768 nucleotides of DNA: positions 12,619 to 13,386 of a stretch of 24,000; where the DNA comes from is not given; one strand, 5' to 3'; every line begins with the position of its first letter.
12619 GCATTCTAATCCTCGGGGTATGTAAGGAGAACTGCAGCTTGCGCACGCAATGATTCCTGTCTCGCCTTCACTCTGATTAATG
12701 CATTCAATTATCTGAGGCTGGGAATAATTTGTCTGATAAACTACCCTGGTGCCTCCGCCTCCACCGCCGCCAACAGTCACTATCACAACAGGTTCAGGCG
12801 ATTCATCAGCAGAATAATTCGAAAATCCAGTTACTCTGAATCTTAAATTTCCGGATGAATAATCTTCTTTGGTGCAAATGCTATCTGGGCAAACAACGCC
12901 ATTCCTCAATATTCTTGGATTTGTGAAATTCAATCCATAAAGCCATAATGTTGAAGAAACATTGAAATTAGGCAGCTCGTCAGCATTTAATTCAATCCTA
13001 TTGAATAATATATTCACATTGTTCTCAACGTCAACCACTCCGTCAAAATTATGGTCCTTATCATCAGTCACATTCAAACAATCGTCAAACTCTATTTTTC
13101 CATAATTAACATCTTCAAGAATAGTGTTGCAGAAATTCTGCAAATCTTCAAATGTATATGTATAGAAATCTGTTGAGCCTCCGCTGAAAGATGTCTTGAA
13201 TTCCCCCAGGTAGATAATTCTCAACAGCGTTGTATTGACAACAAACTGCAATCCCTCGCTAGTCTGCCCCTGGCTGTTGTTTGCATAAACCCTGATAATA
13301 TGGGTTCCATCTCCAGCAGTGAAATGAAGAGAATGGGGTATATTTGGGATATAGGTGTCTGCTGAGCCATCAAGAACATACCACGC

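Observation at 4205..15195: Eleven-kb co-oriented surface-apparatus cluster abutting tRNA-Arg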

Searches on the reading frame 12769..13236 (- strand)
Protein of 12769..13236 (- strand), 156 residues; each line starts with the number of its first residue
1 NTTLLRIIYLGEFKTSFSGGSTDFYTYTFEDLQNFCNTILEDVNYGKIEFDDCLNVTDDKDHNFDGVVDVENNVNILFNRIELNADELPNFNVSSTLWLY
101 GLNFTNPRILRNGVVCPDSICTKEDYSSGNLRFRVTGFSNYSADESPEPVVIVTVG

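Call 67: search_solved_structures(query=A8, max_evalue=10, show_alignments=3)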
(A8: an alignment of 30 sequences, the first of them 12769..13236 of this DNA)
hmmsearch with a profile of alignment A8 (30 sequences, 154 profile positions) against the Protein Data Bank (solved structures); distinct sequences matched with E-value up to 10: 2.
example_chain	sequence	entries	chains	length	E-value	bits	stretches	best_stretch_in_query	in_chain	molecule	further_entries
3nf5_A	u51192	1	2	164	0.003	20.5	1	24-59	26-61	Nucleoporin NUP116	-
3kep_A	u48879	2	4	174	0.86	12.5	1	23-57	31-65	Nucleoporin NUP145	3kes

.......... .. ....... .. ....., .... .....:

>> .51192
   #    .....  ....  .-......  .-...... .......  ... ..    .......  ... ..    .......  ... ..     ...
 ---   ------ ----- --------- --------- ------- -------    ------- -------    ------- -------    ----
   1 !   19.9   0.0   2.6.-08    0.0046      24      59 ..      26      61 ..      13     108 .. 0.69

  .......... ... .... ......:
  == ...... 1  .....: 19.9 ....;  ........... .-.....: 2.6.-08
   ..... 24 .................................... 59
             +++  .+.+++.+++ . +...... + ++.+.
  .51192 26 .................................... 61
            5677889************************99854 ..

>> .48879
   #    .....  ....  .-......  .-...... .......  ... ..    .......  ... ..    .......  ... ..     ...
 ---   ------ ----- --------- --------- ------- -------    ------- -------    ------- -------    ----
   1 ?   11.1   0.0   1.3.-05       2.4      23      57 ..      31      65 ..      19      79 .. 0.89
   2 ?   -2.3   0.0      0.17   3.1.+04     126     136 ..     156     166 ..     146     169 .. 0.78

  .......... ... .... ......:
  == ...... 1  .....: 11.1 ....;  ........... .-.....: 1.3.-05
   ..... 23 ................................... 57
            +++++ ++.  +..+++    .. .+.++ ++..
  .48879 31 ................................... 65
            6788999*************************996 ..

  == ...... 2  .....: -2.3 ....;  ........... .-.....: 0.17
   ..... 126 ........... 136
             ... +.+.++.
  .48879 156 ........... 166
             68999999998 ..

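Call 73: search_protein_representatives(alignment_id=A8)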
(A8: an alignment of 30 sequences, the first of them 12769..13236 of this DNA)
Query: 30 sequences, 154 profile positions. Proteins with E-value up to 0.001 (for the whole library): 3273; up to 1e-10: 1922; up to 1e-30: 550. The best 150 are listed.
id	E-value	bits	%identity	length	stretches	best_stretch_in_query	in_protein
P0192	3.0e-120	413.5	-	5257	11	67-144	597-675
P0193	2.2e-72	258.0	-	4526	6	61-146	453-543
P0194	5.5e-69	247.0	-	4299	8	67-142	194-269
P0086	6.3e-68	243.6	-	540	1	1-149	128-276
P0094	7.3e-68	243.4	-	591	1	1-151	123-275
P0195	1.1e-67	242.7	-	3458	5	13-147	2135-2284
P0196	8.5e-67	239.9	-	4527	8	47-144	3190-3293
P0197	1.2e-66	239.4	-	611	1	1-152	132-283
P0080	1.9e-66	238.7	-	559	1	1-150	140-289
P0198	2.2e-66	238.6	-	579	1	1-151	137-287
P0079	3.4e-66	237.9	-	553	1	1-148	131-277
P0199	5.2e-65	234.1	-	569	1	1-150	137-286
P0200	6.1e-65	233.9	-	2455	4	68-143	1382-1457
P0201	7.3e-65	233.6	-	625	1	1-151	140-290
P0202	1.1e-64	233.0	-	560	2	1-149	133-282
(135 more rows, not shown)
